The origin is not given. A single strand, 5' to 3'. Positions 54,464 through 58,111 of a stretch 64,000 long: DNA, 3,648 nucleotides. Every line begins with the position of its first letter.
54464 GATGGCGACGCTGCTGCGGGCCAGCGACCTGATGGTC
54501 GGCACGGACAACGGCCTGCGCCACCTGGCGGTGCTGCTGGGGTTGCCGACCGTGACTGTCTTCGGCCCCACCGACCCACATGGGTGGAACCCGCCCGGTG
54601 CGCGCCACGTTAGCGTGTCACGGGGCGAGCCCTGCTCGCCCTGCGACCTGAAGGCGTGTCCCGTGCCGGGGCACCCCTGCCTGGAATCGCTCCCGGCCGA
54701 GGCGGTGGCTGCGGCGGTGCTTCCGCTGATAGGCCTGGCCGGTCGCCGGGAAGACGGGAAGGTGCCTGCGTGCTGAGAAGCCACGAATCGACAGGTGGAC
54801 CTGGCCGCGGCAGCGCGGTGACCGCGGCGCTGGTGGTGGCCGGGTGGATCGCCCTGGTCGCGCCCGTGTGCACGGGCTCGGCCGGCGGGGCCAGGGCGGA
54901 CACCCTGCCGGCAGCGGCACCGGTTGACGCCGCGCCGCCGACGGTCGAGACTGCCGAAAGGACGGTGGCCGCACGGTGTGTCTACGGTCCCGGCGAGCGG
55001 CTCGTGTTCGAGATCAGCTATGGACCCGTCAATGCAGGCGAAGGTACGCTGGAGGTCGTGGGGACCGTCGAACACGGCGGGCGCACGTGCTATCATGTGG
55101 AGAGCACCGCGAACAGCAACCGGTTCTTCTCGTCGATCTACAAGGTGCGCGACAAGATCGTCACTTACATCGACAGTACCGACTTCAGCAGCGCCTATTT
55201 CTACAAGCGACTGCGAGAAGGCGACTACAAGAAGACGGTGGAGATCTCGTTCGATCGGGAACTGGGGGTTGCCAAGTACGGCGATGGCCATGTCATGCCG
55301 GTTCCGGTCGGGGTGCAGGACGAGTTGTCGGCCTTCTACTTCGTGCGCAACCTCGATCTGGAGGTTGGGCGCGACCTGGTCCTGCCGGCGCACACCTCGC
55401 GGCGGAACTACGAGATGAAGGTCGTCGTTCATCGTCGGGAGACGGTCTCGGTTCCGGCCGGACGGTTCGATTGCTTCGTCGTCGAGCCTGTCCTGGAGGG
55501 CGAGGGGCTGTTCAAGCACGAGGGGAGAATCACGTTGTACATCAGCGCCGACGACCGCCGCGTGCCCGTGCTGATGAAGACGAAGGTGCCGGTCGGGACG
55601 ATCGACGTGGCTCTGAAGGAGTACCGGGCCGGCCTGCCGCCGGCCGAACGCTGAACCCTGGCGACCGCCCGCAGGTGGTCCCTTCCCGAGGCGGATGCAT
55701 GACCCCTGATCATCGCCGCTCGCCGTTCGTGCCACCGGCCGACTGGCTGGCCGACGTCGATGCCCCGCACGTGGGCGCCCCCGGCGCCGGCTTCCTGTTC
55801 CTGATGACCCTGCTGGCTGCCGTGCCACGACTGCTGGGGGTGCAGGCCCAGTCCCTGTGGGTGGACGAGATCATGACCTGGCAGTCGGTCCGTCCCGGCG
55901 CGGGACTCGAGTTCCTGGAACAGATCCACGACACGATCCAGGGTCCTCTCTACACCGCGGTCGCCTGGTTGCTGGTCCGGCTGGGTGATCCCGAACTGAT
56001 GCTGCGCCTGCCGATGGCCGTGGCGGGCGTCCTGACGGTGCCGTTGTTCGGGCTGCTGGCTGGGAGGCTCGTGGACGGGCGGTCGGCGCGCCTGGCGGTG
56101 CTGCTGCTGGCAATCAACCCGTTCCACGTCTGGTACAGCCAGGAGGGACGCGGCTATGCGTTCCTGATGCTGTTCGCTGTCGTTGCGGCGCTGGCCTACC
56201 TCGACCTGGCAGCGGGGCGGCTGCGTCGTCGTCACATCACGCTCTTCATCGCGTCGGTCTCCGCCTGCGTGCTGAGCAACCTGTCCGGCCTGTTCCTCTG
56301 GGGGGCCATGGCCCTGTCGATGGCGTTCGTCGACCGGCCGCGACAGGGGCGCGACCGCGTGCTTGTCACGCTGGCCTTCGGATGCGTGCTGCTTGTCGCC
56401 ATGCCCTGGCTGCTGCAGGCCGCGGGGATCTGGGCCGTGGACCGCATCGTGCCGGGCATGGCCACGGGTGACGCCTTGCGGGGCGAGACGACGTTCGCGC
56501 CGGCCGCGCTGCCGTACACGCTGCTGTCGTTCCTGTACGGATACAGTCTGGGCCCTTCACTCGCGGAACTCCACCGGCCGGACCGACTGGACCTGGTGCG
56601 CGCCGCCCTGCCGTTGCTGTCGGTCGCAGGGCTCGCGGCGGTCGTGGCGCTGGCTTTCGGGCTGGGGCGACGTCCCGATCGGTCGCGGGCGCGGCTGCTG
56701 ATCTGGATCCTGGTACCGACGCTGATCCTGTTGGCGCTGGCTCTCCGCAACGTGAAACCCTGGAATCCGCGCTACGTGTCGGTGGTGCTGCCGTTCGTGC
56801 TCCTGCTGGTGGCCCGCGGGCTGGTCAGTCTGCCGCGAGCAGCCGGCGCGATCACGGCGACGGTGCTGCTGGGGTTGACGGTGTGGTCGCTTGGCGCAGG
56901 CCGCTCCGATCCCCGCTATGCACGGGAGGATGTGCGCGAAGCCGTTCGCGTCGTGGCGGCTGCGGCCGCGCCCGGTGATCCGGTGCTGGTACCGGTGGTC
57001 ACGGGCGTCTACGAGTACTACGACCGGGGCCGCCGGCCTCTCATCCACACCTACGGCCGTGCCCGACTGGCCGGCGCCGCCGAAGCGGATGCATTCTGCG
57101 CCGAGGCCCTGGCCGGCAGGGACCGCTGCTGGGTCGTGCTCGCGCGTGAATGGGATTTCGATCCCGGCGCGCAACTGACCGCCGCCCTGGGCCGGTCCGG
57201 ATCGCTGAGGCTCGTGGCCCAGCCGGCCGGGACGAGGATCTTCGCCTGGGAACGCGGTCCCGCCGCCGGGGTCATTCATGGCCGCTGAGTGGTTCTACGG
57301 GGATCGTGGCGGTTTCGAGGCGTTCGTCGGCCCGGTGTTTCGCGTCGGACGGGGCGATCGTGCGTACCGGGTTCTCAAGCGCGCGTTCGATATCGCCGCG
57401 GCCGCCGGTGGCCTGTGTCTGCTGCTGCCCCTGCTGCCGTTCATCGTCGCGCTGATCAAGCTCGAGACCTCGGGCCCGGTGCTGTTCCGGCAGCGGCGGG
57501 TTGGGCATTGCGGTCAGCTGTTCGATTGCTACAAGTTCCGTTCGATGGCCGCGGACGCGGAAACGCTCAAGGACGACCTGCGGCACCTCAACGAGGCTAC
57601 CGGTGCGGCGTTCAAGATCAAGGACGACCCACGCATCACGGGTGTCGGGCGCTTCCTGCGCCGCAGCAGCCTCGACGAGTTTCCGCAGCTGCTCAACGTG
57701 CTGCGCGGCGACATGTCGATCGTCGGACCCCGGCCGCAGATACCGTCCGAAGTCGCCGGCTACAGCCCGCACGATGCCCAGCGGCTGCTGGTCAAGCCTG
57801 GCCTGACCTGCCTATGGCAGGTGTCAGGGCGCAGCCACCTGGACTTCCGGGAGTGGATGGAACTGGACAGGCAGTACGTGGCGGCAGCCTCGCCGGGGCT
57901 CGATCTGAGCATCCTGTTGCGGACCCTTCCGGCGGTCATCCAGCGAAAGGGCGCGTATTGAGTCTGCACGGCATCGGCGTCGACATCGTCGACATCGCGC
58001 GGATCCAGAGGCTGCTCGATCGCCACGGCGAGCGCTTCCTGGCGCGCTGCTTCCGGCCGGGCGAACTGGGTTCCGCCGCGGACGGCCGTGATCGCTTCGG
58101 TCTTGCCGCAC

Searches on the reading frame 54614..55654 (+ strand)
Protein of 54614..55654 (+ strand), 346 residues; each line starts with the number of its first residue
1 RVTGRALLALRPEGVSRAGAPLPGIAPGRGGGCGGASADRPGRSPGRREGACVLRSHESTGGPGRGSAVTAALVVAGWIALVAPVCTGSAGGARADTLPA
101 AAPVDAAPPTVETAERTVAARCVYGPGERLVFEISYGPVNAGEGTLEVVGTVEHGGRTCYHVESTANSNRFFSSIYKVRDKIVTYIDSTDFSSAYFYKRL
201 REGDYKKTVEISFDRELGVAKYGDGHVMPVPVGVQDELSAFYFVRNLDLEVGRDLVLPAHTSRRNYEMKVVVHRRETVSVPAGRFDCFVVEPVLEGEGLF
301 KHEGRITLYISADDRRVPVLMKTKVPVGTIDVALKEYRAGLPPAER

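Call 10: search_protein_families(library=pfam, proteins=[window:54614-55654:+], max_evalue=0.001)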
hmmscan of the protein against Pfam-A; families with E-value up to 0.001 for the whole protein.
window:54614-55654:+ (346 aa): 1 family
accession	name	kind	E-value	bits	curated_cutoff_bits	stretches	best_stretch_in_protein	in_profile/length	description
PF11306.15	DUF3108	-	4e-46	157.9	26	1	132-334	2-208/209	Protein of unknown function (DUF3108)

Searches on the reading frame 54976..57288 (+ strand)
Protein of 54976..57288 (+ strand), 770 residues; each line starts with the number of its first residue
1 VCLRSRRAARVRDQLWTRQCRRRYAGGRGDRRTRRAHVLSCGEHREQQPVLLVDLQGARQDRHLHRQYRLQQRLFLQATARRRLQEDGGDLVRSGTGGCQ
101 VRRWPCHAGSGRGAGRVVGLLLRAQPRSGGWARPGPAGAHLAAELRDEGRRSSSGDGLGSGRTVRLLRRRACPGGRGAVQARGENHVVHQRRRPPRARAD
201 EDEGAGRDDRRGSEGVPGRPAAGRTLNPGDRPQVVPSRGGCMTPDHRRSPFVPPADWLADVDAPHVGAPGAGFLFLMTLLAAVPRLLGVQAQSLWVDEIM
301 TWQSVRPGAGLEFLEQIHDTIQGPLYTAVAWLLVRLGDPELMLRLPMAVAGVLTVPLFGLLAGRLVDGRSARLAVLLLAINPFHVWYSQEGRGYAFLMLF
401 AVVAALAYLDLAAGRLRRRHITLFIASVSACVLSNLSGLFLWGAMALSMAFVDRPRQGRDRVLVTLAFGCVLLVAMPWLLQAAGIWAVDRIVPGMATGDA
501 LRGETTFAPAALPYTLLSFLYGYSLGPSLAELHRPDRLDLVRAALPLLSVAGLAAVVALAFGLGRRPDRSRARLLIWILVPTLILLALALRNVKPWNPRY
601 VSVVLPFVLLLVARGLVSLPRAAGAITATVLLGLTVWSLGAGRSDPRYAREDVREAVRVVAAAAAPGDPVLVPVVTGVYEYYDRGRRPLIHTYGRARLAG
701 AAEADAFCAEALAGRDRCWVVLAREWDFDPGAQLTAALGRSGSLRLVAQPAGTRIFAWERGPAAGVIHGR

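Call 12: search_protein_families(library=pfam, proteins=[window:54976-57288:+], max_evalue=0.001)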
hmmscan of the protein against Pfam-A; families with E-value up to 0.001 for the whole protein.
window:54976-57288:+ (770 aa): 1 family
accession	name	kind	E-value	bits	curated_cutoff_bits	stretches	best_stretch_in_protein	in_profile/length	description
PF13231.12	PMT_2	-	1.6e-06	28.9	26.1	1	323-479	3-158/160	Dolichyl-phosphate-mannose-protein mannosyltransferase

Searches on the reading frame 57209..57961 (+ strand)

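Call 12: search_protein_families(library=pfam, proteins=[window:57209-57961:+], max_evalue=0.001)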
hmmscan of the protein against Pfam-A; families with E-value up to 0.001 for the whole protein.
window:57209-57961:+ (250 aa): 1 family
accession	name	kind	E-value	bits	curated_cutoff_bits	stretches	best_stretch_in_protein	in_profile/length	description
PF02397.22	Bac_transf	-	7.2e-63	211.8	27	1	57-244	1-178/179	Bacterial sugar transferase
